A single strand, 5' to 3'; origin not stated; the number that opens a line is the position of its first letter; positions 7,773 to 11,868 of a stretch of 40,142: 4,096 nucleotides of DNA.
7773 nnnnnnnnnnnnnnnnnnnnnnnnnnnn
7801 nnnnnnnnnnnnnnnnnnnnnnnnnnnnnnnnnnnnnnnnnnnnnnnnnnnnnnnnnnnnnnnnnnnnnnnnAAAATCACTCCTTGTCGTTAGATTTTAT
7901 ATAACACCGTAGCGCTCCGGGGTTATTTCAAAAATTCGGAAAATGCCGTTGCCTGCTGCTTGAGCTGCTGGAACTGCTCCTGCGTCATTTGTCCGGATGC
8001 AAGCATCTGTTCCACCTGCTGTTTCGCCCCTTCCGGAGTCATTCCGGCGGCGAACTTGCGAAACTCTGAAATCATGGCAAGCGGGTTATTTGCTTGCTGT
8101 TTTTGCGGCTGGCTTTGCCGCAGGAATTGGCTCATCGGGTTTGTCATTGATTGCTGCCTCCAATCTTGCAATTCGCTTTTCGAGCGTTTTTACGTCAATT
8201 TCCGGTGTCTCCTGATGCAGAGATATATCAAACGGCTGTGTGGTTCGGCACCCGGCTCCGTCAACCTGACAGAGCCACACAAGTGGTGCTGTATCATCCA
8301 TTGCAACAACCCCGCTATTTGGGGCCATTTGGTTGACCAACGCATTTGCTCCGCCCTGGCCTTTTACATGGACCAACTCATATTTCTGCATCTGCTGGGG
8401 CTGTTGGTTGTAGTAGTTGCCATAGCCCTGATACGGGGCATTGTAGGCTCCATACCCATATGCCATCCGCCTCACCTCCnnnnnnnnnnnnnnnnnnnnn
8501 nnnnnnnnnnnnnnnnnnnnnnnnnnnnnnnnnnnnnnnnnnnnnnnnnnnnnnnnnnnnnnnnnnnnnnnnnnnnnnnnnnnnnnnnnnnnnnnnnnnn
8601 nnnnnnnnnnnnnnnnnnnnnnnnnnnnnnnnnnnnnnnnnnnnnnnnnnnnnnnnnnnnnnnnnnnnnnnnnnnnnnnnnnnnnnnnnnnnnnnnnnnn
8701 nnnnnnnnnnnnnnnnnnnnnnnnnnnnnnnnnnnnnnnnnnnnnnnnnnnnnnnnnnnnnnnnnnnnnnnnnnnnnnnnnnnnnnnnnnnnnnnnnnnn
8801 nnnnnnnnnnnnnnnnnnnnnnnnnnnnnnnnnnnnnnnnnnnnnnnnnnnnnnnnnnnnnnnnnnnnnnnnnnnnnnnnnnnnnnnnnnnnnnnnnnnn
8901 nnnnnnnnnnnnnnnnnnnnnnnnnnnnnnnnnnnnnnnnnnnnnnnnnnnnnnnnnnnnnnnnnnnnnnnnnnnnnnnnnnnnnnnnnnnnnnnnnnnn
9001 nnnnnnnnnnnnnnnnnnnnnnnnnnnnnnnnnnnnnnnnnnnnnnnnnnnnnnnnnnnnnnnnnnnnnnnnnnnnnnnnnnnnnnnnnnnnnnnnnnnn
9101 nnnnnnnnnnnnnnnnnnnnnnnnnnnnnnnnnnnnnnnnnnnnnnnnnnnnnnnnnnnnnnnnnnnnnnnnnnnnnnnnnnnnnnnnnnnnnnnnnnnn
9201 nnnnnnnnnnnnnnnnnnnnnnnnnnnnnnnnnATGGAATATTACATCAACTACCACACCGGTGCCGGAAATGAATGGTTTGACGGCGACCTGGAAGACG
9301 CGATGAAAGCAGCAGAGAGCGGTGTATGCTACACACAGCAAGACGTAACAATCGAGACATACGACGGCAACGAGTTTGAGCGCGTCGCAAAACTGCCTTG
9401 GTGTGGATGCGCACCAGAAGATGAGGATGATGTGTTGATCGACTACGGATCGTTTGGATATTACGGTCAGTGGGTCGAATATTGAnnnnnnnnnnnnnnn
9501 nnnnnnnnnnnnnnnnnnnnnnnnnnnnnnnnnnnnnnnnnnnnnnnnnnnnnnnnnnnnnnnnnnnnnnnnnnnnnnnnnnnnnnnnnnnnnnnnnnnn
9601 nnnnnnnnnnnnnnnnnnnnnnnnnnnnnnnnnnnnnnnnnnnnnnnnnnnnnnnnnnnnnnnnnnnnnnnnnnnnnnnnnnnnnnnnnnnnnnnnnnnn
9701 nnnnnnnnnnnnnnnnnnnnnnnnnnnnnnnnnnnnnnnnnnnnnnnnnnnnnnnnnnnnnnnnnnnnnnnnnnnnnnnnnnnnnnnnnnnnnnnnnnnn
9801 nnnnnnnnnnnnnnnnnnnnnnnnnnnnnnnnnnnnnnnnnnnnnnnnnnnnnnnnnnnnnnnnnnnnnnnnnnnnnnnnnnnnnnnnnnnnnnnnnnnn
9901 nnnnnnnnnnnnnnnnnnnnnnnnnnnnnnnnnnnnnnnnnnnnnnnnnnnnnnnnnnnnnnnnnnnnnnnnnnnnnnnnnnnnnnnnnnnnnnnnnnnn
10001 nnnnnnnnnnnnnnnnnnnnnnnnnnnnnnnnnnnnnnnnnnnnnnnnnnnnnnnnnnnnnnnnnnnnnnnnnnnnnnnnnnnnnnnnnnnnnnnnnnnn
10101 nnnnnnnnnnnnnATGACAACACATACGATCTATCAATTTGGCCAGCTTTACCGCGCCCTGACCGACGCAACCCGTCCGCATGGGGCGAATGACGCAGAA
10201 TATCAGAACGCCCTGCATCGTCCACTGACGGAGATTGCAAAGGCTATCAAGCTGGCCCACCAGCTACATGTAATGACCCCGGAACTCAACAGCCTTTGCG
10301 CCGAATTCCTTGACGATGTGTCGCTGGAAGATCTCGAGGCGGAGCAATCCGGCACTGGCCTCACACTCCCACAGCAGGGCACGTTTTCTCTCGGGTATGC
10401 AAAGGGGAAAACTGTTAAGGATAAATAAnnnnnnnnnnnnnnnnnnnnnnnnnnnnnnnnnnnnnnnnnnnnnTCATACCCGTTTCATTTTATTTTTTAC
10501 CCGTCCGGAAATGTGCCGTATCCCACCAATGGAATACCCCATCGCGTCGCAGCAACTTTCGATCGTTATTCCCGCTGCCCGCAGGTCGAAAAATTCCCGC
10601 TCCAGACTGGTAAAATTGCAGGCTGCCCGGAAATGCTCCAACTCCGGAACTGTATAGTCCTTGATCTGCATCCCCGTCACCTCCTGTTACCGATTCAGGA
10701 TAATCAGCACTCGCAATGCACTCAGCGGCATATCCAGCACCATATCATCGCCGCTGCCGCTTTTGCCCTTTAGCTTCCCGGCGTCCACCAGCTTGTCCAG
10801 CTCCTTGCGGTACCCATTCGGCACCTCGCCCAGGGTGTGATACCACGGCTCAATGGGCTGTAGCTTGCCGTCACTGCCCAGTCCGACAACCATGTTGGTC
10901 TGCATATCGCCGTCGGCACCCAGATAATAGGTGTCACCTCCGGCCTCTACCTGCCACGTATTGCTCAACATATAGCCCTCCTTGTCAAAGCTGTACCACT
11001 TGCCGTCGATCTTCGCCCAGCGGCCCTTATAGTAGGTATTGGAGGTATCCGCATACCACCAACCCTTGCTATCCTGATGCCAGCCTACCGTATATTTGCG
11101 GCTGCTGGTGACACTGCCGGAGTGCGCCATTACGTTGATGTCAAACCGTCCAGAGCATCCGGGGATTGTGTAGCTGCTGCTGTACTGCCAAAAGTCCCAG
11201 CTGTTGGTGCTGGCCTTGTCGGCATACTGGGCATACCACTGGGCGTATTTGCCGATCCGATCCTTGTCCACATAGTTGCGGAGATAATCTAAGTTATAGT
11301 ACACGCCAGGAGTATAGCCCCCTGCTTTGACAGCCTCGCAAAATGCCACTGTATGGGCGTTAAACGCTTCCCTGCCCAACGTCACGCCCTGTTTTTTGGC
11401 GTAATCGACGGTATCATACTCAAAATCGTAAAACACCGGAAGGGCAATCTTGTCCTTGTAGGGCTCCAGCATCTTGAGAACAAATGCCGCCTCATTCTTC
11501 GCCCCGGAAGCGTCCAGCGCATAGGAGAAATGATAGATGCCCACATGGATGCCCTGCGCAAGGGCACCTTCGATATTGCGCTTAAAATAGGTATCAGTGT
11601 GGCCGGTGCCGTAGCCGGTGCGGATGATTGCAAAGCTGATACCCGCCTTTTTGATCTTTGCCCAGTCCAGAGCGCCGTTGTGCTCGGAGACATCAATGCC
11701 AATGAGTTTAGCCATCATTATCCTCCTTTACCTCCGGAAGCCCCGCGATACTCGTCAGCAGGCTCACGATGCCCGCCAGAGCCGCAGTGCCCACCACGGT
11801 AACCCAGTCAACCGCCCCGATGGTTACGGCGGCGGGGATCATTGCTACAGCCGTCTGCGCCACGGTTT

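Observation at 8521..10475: Self-contained plus-strand operon behind a consensus promoter with a perfect 16-bp palindromic operator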

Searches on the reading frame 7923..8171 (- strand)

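Call 8: search_protein_families(library=pfam, proteins=[window:7923-8171:-], max_evalue=0.1)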
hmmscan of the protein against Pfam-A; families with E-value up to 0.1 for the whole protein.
window:7923-8171:- (82 aa): 3 families
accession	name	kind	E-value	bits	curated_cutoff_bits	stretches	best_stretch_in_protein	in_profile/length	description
PF09851.14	SHOCT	-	0.0015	18.6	27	1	54-73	7-26/28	Short C-terminal domain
PF24852.1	DUF7726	-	0.009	16.5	26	0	51-82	12-44/73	Domain of unknown function (DUF7726)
PF08880.16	QLQ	-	0.029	14.4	23.8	0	62-77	2-17/35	QLQ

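Call 9: search_protein_families(library=phrogs, proteins=[window:7923-8171:-], max_evalue=0.1)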
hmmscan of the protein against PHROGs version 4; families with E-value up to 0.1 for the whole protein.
window:7923-8171:- (82 aa): 2 families
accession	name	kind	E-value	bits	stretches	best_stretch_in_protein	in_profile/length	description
phrog_22984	-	unknown function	4.5e-09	37.6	1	9-81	1-65/74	-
phrog_1466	-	unknown function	0.02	16.3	1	34-70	50-87/92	-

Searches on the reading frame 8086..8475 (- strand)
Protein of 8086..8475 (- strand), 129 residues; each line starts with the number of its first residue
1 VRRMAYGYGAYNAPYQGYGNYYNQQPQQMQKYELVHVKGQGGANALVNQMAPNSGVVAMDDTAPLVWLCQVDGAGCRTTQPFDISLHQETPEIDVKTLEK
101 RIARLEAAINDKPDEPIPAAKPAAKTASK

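Call 8: search_protein_families(library=pfam, proteins=[window:8086-8475:-], max_evalue=0.1)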
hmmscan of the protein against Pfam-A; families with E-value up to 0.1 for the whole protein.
window:8086-8475:- (129 aa): 0 families

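Call 9: search_protein_families(library=phrogs, proteins=[window:8086-8475:-], max_evalue=0.1)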
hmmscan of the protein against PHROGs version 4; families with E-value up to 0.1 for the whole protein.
window:8086-8475:- (129 aa): 1 family
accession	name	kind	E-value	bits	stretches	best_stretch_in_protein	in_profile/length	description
phrog_21718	-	unknown function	1e-06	29.8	1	22-87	41-106/159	-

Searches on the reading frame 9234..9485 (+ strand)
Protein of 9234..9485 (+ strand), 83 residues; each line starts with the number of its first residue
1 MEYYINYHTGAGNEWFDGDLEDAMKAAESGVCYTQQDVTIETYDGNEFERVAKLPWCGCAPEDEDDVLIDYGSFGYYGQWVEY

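Call 8: search_protein_families(library=pfam, proteins=[window:9234-9485:+], max_evalue=0.1)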
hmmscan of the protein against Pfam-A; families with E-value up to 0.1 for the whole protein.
window:9234-9485:+ (83 aa): 1 family
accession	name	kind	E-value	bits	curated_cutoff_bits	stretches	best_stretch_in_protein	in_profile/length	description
PF13130.11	DUF3952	-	0.063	13.9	25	1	17-50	24-57/101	Domain of unknown function (DUF3952)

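Call 9: search_protein_families(library=phrogs, proteins=[window:9234-9485:+], max_evalue=0.1)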
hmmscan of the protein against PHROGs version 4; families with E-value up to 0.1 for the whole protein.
window:9234-9485:+ (83 aa): 0 families

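Call 10: search_protein_families(library=padloc, proteins=[window:9234-9485:+], max_evalue=1)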
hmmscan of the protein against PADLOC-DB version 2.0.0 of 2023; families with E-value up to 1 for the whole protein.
window:9234-9485:+ (83 aa): 0 families

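Call 11: search_protein_families(library=ncbifam, proteins=[window:9234-9485:+], max_evalue=1)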
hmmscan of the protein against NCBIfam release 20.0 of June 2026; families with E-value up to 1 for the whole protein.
window:9234-9485:+ (83 aa): 0 families

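Call 50: search_solved_structures(query=window:9234-9485:+, max_evalue=10)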
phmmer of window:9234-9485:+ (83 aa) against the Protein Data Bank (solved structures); distinct sequences matched with E-value up to 10: 0.

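Call 92: find_homologous_proteins(query=window:9234-9485:+, max_evalue=0.01)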
Query window:9234-9485:+ (83 aa): 1 proteins with E <= 0.01 among 1 candidates.
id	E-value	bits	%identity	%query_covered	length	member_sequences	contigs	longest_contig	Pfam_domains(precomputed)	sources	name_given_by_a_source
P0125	1.3e-47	177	92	100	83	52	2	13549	-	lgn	-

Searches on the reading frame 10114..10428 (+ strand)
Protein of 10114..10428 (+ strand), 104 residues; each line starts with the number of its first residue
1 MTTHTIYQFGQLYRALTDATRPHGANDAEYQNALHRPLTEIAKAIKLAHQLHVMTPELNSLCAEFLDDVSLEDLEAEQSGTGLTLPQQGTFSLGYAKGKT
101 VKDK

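Call 8: search_protein_families(library=pfam, proteins=[window:10114-10428:+], max_evalue=0.1)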
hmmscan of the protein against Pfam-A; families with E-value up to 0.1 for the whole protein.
window:10114-10428:+ (104 aa): 0 families

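Call 9: search_protein_families(library=phrogs, proteins=[window:10114-10428:+], max_evalue=0.1)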
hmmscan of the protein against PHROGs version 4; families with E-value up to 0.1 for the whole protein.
window:10114-10428:+ (104 aa): 0 families

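Call 10: search_protein_families(library=padloc, proteins=[window:10114-10428:+], max_evalue=1)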
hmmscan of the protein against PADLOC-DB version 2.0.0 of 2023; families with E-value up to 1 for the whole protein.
window:10114-10428:+ (104 aa): 0 families

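Call 11: search_protein_families(library=ncbifam, proteins=[window:10114-10428:+], max_evalue=1)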
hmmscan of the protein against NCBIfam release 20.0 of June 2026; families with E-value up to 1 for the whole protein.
window:10114-10428:+ (104 aa): 0 families

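Call 51: search_solved_structures(query=window:10114-10428:+, max_evalue=10)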
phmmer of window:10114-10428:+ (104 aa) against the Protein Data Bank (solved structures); distinct sequences matched with E-value up to 10: 0.

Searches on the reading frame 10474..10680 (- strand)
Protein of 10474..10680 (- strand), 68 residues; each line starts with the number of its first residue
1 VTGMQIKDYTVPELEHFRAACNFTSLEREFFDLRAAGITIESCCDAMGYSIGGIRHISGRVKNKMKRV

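Call 8: search_protein_families(library=pfam, proteins=[window:10474-10680:-], max_evalue=0.1)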
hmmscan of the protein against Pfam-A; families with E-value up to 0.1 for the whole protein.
window:10474-10680:- (68 aa): 0 families

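Call 9: search_protein_families(library=phrogs, proteins=[window:10474-10680:-], max_evalue=0.1)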
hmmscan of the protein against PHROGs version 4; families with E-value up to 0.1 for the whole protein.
window:10474-10680:- (68 aa): 1 family
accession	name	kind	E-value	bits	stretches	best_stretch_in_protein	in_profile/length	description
phrog_1190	-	transcription regulation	0.0021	18.9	1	19-67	108-157/167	RNA polymerase sigma factor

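Call 10: search_protein_families(library=padloc, proteins=[window:10474-10680:-], max_evalue=1)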
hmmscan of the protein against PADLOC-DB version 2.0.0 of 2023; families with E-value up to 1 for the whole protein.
window:10474-10680:- (68 aa): 0 families

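Call 11: search_protein_families(library=ncbifam, proteins=[window:10474-10680:-], max_evalue=1)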
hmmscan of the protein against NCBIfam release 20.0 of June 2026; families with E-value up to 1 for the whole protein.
window:10474-10680:- (68 aa): 0 families

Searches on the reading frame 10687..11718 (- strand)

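Call 8: search_protein_families(library=pfam, proteins=[window:10687-11718:-], max_evalue=0.1)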
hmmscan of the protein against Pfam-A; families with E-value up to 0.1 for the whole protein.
window:10687-11718:- (343 aa): 4 families
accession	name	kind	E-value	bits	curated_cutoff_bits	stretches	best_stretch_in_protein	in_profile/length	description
PF01183.26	Glyco_hydro_25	-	9.2e-35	121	27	1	8-187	1-179/180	Glycosyl hydrolases family 25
PF19127.6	Choline_bind_3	-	1.5e-05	25.3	27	1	232-275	3-45/47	Choline-binding repeat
PF01473.26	Choline_bind_1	-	2.9e-05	24.6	20.5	0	233-250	2-19/19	Putative cell wall binding repeat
PF19085.6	Choline_bind_2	-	0.00014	22.5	27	1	249-285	1-37/38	Choline-binding repeat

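Call 9: search_protein_families(library=phrogs, proteins=[window:10687-11718:-], max_evalue=0.1)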
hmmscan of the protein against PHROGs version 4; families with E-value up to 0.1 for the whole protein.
window:10687-11718:- (343 aa): 10 families
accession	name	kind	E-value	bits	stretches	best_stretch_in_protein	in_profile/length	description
phrog_6745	-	lysis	1.2e-49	170.2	1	2-279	1-292/396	endolysin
phrog_291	-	lysis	2.6e-47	162.7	1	2-242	110-345/509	endolysin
phrog_6219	-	lysis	2e-32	114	1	7-200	4-189/326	endolysin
phrog_7854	-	lysis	6.6e-21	76.2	1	202-275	82-154/304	endolysin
phrog_3084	-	lysis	1.1e-09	38.9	1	4-198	158-354/468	endolysin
phrog_1110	-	lysis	7e-07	29.9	1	212-293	182-247/301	endolysin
phrog_38078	-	unknown function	2.5e-06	27.9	1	207-281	293-370/423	-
phrog_35916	-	unknown function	4.3e-06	27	1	18-187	21-197/488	-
phrog_35892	-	unknown function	0.00032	19.4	1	203-272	1117-1180/1181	-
phrog_23704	-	unknown function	0.059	14.7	1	155-198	71-117/134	-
